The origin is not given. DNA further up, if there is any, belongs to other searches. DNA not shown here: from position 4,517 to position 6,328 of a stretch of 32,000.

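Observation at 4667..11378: Diverged duplicated two-gene module (anchored exported protein plus about 500-aa polytopic membrane protein) of unrecognised family, bracketing ask-asd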

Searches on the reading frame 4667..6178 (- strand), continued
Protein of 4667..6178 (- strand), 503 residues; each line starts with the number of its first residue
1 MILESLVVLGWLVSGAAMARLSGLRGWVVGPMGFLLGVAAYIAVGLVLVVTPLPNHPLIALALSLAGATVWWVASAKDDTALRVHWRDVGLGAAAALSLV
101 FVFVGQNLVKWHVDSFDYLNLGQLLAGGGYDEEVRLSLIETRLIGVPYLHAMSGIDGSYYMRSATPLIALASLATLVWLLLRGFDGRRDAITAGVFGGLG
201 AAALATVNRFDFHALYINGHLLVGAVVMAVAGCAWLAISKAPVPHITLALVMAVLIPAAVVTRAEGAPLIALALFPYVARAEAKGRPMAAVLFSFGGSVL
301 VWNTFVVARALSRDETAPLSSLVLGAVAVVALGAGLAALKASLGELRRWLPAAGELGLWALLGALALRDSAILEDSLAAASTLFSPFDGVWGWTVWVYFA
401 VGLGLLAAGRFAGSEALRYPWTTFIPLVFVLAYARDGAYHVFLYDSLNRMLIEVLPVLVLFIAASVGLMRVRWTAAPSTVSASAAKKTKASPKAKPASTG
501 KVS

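Call 65: search_protein_families(library=ncbifam, proteins=[L005:11695-12672:+, L014:1018-2040:+, L005:10629-11612:+, L005:9550-10632:+, L005:12672-13907:+, L014:2288-3163:+, L014:3452-4513:+, L020:2647-3816:-, L012:15-1385:-], max_evalue=0.001)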
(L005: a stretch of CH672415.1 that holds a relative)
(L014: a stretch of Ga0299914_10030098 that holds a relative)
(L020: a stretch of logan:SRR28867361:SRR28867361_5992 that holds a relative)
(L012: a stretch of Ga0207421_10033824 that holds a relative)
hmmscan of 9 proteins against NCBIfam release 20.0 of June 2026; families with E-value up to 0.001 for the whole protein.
L005:11695-12672:+ (325 aa): 13 families
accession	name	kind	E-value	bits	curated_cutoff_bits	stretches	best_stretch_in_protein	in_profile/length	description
TIGR04182.1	glyco_TIGR04182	equivalog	1.9e-31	109.5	325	1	3-293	2-283/293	S-layer glycoprotein N-glycosyltransferase AglJ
NF041391.1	DPhHxTase_Halo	equivalog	1.7e-18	66.4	375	1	10-207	4-192/213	dolichyl-phosphate hexose transferase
NF058614.1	PPMAGASynPpgS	equivalog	8.6e-18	64.6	370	1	3-197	2-195/226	polyprenyl-phospho-N-acetylgalactosaminyl synthase PpgS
NF047588.1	GlcsyltransPgfSStrep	equivalog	3.6e-13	49.4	500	1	1-289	1-284/308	glycosyltransferase PgfS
NF007986.1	PRK10714.1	equivalog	6.8e-09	35.2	529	1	2-169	7-173/316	undecaprenyl-phosphate 4-deoxy-4-formamido-L-arabinose transferase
NF010496.0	PRK13915.1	equivalog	4.8e-08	32.4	262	1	2-109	32-144/307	glucosyl-3-phosphoglycerate synthase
NF041875.1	EPS_EpsD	equivalog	1.5e-07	31.2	370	1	6-139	4-137/325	exopolysaccharide biosynthesis glycosyltransferase EpsD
TIGR04283.1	glyco_like_mftF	equivalog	2e-06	27.6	182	1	7-66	5-61/221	TIGR04283 family arsenosugar biosynthesis glycosyltransferase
TIGR03937.1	PgaC_IcaA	equivalog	1.6e-05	24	422.3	1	3-97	47-140/407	poly-beta-1,6-N-acetyl-D-glucosamine synthase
NF050113.1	gal_furan_GlfT1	equivalog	3.9e-05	23.1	330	1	22-96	20-93/290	galactofuranosyltransferase GlfT1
NF007482.0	PRK10073.1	equivalog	7e-05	22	423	1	3-84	8-88/334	glycosyltransferase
TIGR03965.1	mycofact_glyco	equivalog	0.00022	20.2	280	1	3-108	76-180/467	mycofactocin biosynthesis glycosyltransferase MftF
TIGR04242.1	nodulat_NodC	equivalog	0.00082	18.4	550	0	3-117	50-166/395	chitooligosaccharide synthase NodC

L014:1018-2040:+ (340 aa): 17 families
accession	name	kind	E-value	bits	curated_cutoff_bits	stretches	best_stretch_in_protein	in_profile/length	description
TIGR04182.1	glyco_TIGR04182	equivalog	4.6e-28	98.4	325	1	8-292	1-288/293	S-layer glycoprotein N-glycosyltransferase AglJ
NF041391.1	DPhHxTase_Halo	equivalog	7.4e-26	90.5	375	1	22-225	10-207/213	dolichyl-phosphate hexose transferase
NF007986.1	PRK10714.1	equivalog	2.2e-19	69.6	529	1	8-288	7-295/316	undecaprenyl-phosphate 4-deoxy-4-formamido-L-arabinose transferase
NF047588.1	GlcsyltransPgfSStrep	equivalog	4e-18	65.7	500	1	8-251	2-244/308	glycosyltransferase PgfS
TIGR03965.1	mycofact_glyco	equivalog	4.1e-15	55.6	280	1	6-107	73-175/467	mycofactocin biosynthesis glycosyltransferase MftF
NF041875.1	EPS_EpsD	equivalog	5.4e-14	52.3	370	1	9-109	1-102/325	exopolysaccharide biosynthesis glycosyltransferase EpsD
NF007482.0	PRK10073.1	equivalog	1.3e-11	44.1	423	1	8-101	7-100/334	glycosyltransferase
TIGR04283.1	glyco_like_mftF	equivalog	4.7e-11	42.7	182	1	9-119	1-105/221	TIGR04283 family arsenosugar biosynthesis glycosyltransferase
NF010496.0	PRK13915.1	equivalog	5.4e-11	42.1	262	1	8-111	32-142/307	glucosyl-3-phosphoglycerate synthase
NF058614.1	PPMAGASynPpgS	equivalog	4.2e-10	39.4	370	1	8-198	1-193/226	polyprenyl-phospho-N-acetylgalactosaminyl synthase PpgS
TIGR03937.1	PgaC_IcaA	equivalog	1.4e-09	37.4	422.3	1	8-117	46-156/407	poly-beta-1,6-N-acetyl-D-glucosamine synthase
NF047683.1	TeichurnBiosyTuaG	equivalog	6e-08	32.6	400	1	8-111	7-111/252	teichuronic acid biosynthesis protein TuaG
NF038302.1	EPS_HpsE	equivalog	2.9e-06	26.5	300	1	7-106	1-106/307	hormogonium polysaccharide biosynthesis glycosyltransferase HpsE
NF041394.1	GtaseAglG_Halo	equivalog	2.4e-05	23.8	440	1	8-118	2-114/304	glucosyl-dolichyl phosphate glucuronosyltransferase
TIGR04242.1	nodulat_NodC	equivalog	3.2e-05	23.1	550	1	8-120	49-163/395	chitooligosaccharide synthase NodC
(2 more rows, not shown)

L005:10629-11612:+ (327 aa): 0 families

L005:9550-10632:+ (360 aa): 1 family
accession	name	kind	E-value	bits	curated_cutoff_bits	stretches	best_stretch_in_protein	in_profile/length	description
NF003768.0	PRK05365.1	equivalog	0.00011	21.8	152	0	177-243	5-71/200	malonic semialdehyde reductase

L005:12672-13907:+ (411 aa): 3 families
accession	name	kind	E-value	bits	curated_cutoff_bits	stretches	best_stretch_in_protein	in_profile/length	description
TIGR03609.1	S_layer_CsaB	equivalog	1.4e-21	77.1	213.1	1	92-358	55-298/301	polysaccharide pyruvyl transferase CsaB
NF007452.0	PRK10017.1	equivalog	5e-15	55.2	399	1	99-387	115-403/426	colanic acid biosynthesis pyruvyl transferase WcaK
TIGR04006.1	wcaK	equivalog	7.1e-11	41.5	727.1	1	100-358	116-374/426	colanic acid biosynthesis pyruvyl transferase WcaK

L014:2288-3163:+ (291 aa): 0 families

L014:3452-4513:+ (354 aa): 0 families

L020:2647-3816:- (389 aa): 0 families

L012:15-1385:- (456 aa): 2 families
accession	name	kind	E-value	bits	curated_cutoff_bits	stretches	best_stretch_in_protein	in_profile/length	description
NF047440.1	LA3751_2_3_fam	subfamily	5.7e-07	28.7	200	1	163-421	105-380/460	LA_3751/LA_3752 family putative glycosyltransferase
NF046093.1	AZOBR_p60025_fam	subfamily_domain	0.00024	20.4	150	1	162-273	119-229/232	AZOBR_p60025 family cell surface glycopolymer formation protein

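Call 71: find_encoding_contigs(protein=P0050, flank=7000, max_places=2)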
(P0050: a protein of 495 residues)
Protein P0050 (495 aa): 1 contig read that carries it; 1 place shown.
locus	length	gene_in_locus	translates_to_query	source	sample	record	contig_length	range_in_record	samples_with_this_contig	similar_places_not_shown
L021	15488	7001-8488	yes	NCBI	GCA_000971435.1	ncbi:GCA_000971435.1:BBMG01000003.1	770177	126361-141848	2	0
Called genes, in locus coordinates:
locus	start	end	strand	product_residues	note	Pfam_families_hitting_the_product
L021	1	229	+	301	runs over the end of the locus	PF00149:Metallophos, PF12850:Metallophos_2 (weak)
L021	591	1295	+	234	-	-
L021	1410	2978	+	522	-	PF02652:Lactate_perm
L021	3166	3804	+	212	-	-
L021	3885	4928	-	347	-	PF01118:Semialdhyde_dh, PF02774:Semialdhyde_dhC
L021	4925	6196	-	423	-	PF00696:AA_kinase, PF01842:ACT, PF22468:ACT_9, PF13840:ACT_7, PF22468:ACT_9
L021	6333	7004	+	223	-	-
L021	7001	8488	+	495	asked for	-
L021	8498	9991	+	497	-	PF00135:COesterase, PF20434:BD-FAE, PF07859:Abhydrolase_3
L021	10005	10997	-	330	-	PF00248:Aldo_ket_red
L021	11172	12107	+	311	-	PF00005:ABC_tran, PF13304:AAA_21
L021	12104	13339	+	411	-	PF12698:ABC2_membrane_3 (weak)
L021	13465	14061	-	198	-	PF21176:RecR_HhH, PF02132:RecR_ZnF (weak), PF01751:Toprim, PF13662:Toprim_4, PF21175:RecR_C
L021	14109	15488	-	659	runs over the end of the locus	PF13177:DNA_pol3_delta2, PF00004:AAA, PF13401:AAA_22 (faint), PF22608:DNAX_ATPase_lid (weak), PF12169:DNA_pol3_gamma3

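Call 72: find_encoding_contigs(protein=P0100, flank=7000, max_places=2)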
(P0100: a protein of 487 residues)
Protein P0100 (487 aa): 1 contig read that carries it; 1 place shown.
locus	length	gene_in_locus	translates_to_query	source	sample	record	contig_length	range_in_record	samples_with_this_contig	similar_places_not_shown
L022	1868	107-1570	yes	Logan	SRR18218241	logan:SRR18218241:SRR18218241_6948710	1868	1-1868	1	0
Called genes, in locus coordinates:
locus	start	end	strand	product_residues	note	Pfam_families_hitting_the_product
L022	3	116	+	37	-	?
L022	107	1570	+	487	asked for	-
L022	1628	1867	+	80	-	?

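Call 73: find_encoding_contigs(protein=P0138, flank=7000, max_places=2)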
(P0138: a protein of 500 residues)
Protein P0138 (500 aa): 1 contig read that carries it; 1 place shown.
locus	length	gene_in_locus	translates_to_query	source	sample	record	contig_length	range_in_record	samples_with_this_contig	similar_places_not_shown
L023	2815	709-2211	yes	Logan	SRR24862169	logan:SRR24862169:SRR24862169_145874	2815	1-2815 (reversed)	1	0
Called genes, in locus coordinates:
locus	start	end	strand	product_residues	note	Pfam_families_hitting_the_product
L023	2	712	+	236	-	?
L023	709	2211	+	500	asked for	-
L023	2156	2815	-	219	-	?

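Call 80: search_protein_families(library=pfam, proteins=[L008:7521-9182:+, L013:5929-7476:+, L012:2155-3630:+, P0155, P0154, P0153, P0146, P0145, P0143, P0135], max_evalue=1)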
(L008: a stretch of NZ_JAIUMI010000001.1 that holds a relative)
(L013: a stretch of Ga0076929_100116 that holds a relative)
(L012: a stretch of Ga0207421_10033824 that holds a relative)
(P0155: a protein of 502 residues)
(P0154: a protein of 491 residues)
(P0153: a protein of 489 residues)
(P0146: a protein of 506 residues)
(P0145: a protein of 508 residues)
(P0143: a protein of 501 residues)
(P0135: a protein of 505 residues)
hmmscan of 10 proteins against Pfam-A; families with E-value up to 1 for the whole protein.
L008:7521-9182:+ (553 aa): 0 families

L013:5929-7476:+ (515 aa): 0 families

L012:2155-3630:+ (491 aa): 0 families

P0155 (502 aa): 1 family
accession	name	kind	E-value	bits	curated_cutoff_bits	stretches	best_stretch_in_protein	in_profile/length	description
PF10856.13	DUF2678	-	0.35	11.3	27.8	0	289-341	34-87/118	Protein of unknown function (DUF2678)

P0154 (491 aa): 0 families

P0153 (489 aa): 0 families

P0146 (506 aa): 0 families

P0145 (508 aa): 1 family
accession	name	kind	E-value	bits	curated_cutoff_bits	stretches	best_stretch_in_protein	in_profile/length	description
PF20176.3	DUF6541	-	1.1e-05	24.3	29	1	12-109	3-102/646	Family of unknown function (DUF6541)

P0143 (501 aa): 1 family
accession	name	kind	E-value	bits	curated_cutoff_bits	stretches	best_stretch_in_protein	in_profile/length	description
PF02939.21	UcrQ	-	0.18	12.2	25.2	0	465-497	44-76/78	UcrQ family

P0135 (505 aa): 0 families

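Call 85: list_cluster_members(proteins=[P0009, P0013, P0020, P0030, P0045, P0050, P0070, P0090, P0110, P0145])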
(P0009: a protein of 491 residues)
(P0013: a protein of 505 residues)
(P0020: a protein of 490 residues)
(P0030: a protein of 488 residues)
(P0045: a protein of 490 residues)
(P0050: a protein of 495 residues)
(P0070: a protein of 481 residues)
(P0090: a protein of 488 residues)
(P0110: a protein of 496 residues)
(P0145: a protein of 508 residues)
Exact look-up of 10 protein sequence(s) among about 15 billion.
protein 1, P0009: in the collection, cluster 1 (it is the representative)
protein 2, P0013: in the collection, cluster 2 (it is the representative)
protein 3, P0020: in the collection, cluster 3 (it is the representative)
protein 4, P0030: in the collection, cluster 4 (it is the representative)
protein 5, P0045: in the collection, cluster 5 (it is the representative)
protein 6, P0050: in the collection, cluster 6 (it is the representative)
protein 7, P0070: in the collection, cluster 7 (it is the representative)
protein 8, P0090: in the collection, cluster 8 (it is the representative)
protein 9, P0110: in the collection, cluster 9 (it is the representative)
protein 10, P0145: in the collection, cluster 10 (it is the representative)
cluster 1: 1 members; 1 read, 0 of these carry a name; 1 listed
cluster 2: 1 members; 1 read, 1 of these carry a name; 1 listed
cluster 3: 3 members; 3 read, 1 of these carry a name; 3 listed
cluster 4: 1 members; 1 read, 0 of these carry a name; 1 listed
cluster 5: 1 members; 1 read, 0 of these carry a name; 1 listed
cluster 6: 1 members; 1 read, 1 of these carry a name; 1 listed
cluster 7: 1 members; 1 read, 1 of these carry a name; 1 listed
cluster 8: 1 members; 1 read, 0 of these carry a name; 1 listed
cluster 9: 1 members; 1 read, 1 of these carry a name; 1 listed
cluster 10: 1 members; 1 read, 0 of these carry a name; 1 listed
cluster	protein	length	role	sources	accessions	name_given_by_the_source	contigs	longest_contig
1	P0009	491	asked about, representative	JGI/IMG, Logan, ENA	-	-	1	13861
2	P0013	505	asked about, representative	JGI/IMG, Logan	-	hypothetical protein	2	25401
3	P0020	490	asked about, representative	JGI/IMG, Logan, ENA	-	-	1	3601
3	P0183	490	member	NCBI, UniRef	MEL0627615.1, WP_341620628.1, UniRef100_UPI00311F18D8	hypothetical protein V6245_11735 [Salinibacterium amurskyense] | hypothetical protein n=1 Tax=Salinibacterium amurskyense TaxID=205941 RepID=UPI00311F18D8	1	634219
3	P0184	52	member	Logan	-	-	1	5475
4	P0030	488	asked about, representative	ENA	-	-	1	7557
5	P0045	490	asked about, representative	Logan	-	-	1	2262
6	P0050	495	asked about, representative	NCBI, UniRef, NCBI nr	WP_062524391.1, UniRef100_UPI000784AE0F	hypothetical protein [Demequina rhizosphaerae] | hypothetical protein n=1 Tax=Demequina rhizosphaerae TaxID=1638985 RepID=UPI000784AE0F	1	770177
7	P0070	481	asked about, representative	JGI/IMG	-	hypothetical protein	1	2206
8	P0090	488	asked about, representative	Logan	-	-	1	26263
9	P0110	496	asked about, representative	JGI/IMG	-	hypothetical protein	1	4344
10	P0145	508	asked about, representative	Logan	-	-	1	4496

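Call 86: find_encoding_contigs(protein=P0013, flank=8000, max_places=1)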
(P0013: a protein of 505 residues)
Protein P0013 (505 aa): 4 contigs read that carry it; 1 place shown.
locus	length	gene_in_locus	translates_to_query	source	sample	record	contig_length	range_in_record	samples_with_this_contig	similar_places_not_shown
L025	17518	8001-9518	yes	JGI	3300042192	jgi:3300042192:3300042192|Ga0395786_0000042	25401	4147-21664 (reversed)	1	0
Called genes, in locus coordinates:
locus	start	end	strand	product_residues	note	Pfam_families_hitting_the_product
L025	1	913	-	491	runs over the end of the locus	-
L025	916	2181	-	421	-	PF03446:NAD_binding_2 (weak), PF03721:UDPG_MGDP_dh_N, PF00984:UDPG_MGDP_dh, PF03720:UDPG_MGDP_dh_C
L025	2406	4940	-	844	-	PF00535:Glycos_transf_2, PF10111:Glyco_tranf_2_2 (weak), PF13641:Glyco_tranf_2_3, PF13692:Glyco_trans_1_4 (weak), PF00534:Glycos_transf_1 (faint)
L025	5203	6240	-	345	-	PF13578:Methyltransf_24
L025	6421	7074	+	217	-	-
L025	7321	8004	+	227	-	-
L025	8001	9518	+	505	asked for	-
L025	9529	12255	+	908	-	PF00535:Glycos_transf_2, PF10111:Glyco_tranf_2_2 (weak), PF13641:Glyco_tranf_2_3, PF13692:Glyco_trans_1_4 (weak), PF00534:Glycos_transf_1 (weak)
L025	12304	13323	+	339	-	-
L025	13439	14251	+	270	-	PF05050:Methyltransf_21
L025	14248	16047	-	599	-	-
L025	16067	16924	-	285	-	PF01061:ABC2_membrane, PF12679:ABC2_membrane_2 (weak), PF12698:ABC2_membrane_3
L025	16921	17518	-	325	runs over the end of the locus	PF00005:ABC_tran, PF13304:AAA_21 (weak), PF13732:DrrA1-3_C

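Call 87: find_encoding_contigs(protein=P0090, flank=8000, max_places=1)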
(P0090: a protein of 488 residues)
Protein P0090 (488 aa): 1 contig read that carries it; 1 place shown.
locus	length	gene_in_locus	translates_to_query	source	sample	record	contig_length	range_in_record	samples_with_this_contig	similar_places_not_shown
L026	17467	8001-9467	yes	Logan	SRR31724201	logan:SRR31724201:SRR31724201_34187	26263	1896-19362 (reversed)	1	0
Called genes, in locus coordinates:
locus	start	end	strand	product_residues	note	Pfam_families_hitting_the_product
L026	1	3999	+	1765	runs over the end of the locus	PF05426:Alginate_lyase, PF13692:Glyco_trans_1_4 (faint), PF00535:Glycos_transf_2, PF10111:Glyco_tranf_2_2 (weak), PF13641:Glyco_tranf_2_3, PF05426:Alginate_lyase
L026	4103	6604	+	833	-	PF05426:Alginate_lyase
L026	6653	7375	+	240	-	-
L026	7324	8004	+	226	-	-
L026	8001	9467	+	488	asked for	-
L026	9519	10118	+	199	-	PF13578:Methyltransf_24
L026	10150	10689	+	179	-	-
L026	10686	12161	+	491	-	-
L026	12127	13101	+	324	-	PF00535:Glycos_transf_2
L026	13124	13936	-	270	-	PF01209:Ubie_methyltran, PF13489:Methyltransf_23, PF02353:CMAS, PF05175:MTS, PF13847:Methyltransf_31, PF08241:Methyltransf_11, PF08242:Methyltransf_12, PF13649:Methyltransf_25, +2 more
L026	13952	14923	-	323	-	PF03706:LPG_synthase_TM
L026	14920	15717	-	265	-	PF13489:Methyltransf_23, PF08241:Methyltransf_11, PF08242:Methyltransf_12, PF13649:Methyltransf_25, PF13847:Methyltransf_31 (weak)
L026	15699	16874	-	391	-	PF13579:Glyco_trans_4_4 (faint), PF00534:Glycos_transf_1 (weak), PF13692:Glyco_trans_1_4, PF13524:Glyco_trans_1_2 (weak)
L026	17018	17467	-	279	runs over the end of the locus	PF04230:PS_pyruv_trans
